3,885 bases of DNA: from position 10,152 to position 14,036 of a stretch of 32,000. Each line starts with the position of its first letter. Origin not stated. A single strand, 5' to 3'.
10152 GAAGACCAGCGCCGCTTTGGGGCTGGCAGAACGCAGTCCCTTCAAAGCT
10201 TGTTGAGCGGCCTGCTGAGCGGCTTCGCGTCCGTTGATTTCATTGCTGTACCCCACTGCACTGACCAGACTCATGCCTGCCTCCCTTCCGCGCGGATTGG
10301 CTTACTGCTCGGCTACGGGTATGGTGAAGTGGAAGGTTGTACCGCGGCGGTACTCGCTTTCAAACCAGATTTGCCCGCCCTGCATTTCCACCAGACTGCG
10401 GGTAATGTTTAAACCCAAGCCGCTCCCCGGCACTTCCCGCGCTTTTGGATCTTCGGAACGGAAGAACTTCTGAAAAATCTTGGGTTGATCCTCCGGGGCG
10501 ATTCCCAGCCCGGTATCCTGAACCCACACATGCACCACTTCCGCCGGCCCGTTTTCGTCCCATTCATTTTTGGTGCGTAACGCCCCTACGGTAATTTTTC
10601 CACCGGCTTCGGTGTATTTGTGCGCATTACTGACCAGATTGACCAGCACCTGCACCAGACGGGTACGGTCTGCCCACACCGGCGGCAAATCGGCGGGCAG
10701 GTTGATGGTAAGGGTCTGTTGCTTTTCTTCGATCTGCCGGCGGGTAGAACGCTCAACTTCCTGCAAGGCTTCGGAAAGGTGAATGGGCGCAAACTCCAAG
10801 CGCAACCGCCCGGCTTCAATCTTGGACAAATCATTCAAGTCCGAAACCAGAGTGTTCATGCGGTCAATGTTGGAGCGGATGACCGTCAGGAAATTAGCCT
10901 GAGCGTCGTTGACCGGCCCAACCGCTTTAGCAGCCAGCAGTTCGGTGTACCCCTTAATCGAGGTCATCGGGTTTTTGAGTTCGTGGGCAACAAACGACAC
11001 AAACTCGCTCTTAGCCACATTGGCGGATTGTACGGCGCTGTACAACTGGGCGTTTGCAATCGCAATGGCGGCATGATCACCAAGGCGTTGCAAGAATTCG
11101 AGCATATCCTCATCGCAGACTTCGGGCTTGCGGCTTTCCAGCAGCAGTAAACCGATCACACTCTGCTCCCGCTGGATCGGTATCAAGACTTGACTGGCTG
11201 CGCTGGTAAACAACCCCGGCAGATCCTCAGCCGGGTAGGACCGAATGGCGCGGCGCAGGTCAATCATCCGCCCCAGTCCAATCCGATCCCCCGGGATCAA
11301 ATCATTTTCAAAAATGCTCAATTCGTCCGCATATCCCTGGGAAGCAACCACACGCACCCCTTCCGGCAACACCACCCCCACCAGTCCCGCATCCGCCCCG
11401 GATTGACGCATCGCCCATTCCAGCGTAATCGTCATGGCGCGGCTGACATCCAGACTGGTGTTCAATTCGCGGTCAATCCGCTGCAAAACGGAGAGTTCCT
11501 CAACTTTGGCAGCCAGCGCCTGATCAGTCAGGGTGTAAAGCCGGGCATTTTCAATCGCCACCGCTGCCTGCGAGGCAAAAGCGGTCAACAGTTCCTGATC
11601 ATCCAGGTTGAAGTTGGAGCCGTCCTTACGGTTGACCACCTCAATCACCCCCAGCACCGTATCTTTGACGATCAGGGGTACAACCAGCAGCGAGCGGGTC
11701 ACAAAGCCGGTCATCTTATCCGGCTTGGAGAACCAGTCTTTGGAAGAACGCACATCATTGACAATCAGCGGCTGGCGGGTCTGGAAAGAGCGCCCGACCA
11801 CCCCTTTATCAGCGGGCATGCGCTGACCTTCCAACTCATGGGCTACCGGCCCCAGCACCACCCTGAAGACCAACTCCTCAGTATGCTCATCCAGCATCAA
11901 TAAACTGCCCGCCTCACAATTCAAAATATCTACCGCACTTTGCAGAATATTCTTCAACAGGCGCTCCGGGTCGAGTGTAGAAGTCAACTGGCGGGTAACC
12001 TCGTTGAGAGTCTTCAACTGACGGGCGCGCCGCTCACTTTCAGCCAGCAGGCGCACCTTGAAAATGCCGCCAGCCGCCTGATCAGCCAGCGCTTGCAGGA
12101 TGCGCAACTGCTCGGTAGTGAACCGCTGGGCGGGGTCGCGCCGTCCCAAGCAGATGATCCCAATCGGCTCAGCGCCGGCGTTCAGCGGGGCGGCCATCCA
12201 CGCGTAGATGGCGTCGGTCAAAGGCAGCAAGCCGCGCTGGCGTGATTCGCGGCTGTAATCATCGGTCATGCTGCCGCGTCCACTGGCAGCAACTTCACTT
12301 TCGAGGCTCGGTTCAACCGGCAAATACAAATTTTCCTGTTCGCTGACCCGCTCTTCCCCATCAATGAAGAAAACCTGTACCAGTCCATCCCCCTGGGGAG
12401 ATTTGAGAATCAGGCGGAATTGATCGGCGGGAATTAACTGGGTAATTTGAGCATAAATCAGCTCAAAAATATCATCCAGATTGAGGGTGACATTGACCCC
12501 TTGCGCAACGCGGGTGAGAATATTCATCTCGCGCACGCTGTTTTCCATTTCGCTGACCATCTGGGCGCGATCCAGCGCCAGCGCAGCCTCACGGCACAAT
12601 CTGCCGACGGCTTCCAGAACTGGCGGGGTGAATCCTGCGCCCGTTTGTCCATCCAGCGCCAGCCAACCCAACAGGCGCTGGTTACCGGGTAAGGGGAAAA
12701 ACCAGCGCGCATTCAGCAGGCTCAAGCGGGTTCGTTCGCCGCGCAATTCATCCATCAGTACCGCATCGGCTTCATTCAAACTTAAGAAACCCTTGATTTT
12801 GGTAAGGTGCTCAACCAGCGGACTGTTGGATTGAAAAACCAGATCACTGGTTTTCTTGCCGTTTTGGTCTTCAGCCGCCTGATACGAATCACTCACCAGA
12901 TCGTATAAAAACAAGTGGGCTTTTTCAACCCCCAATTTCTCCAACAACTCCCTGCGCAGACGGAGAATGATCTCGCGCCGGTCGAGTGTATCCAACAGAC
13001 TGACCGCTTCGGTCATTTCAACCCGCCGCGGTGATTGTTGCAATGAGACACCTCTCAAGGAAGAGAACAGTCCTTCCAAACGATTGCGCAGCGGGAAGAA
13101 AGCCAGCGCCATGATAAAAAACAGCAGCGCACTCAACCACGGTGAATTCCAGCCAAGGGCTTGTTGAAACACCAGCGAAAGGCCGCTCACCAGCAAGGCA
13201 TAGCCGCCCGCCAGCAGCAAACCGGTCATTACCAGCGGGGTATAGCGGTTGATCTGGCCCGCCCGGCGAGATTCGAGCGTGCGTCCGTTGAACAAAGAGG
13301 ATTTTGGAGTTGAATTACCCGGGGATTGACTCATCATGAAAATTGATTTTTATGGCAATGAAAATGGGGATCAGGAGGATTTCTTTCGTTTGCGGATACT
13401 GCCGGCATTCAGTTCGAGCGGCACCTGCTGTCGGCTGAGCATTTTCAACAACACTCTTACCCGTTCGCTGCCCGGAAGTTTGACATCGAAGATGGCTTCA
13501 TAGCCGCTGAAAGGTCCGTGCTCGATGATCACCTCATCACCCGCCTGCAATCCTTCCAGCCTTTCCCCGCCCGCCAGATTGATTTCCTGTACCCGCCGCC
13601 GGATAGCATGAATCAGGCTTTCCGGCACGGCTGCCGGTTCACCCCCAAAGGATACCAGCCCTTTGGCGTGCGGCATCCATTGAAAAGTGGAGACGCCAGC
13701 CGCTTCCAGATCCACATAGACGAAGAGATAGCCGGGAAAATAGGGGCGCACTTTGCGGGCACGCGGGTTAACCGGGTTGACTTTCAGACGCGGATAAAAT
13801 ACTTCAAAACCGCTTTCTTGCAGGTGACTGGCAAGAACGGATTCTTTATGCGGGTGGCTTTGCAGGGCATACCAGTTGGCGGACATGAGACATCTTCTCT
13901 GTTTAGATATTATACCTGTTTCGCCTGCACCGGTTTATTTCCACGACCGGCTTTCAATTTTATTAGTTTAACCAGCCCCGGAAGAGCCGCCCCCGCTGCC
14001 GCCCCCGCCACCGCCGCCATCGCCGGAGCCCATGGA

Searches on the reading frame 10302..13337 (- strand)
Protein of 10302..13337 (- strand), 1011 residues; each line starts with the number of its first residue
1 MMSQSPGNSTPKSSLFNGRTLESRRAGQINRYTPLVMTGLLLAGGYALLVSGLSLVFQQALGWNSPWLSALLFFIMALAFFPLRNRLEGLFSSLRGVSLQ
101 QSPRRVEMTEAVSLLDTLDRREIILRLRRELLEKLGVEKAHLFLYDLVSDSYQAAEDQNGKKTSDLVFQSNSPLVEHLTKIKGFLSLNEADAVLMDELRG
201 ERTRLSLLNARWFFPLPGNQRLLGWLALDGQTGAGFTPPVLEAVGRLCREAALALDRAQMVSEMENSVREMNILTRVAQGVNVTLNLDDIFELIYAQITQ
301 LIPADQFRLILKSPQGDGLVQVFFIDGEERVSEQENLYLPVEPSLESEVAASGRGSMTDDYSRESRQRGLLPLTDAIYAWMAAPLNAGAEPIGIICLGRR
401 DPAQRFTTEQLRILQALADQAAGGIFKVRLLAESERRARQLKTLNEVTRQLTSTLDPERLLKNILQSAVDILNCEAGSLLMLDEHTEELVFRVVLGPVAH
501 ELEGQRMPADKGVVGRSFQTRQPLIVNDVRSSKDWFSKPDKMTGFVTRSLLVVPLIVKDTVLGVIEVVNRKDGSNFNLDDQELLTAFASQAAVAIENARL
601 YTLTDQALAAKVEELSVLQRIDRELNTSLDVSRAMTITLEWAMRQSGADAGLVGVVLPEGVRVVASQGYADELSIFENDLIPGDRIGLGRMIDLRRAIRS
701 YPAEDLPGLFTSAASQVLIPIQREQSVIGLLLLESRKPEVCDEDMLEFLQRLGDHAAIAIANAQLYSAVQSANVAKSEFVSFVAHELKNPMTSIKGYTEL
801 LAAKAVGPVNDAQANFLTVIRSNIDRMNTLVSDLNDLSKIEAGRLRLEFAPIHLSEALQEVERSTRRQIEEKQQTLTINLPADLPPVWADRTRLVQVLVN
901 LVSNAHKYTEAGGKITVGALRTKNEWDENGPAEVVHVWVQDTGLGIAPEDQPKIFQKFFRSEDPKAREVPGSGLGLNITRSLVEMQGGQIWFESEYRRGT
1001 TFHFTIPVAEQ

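Call 25: search_protein_families(library=pfam, proteins=[window:10302-13337:-], max_evalue=0.00001)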
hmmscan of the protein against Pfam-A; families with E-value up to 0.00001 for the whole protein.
window:10302-13337:- (1011 aa): 5 families
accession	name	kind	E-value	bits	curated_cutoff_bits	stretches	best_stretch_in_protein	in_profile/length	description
PF13185.12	GAF_2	-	2.9e-49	167.2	28.6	3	455-596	2-136/136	GAF domain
PF01590.32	GAF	-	7.4e-43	146.7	22.4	2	456-595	1-133/133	GAF domain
PF13492.12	GAF_3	-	6.2e-40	137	27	3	456-597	1-129/129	GAF domain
PF02518.31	HATPase_c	-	5.7e-27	94.8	26.4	1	890-1009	2-110/111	Histidine kinase-, DNA gyrase B-, and HSP90-like ATPase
PF00512.31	HisKA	-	2.3e-19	69.7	26.9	1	775-843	1-66/66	His Kinase A (phospho-acceptor) domain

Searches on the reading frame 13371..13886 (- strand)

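Call 26: search_protein_families(library=pfam, proteins=[window:13371-13886:-], max_evalue=0.00001)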
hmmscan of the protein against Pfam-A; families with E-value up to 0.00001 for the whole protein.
window:13371-13886:- (171 aa): 1 family
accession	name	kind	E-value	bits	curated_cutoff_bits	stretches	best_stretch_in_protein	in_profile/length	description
PF02357.24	NusG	-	7.7e-16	58.8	22.2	1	4-96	2-93/93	Transcription termination factor nusG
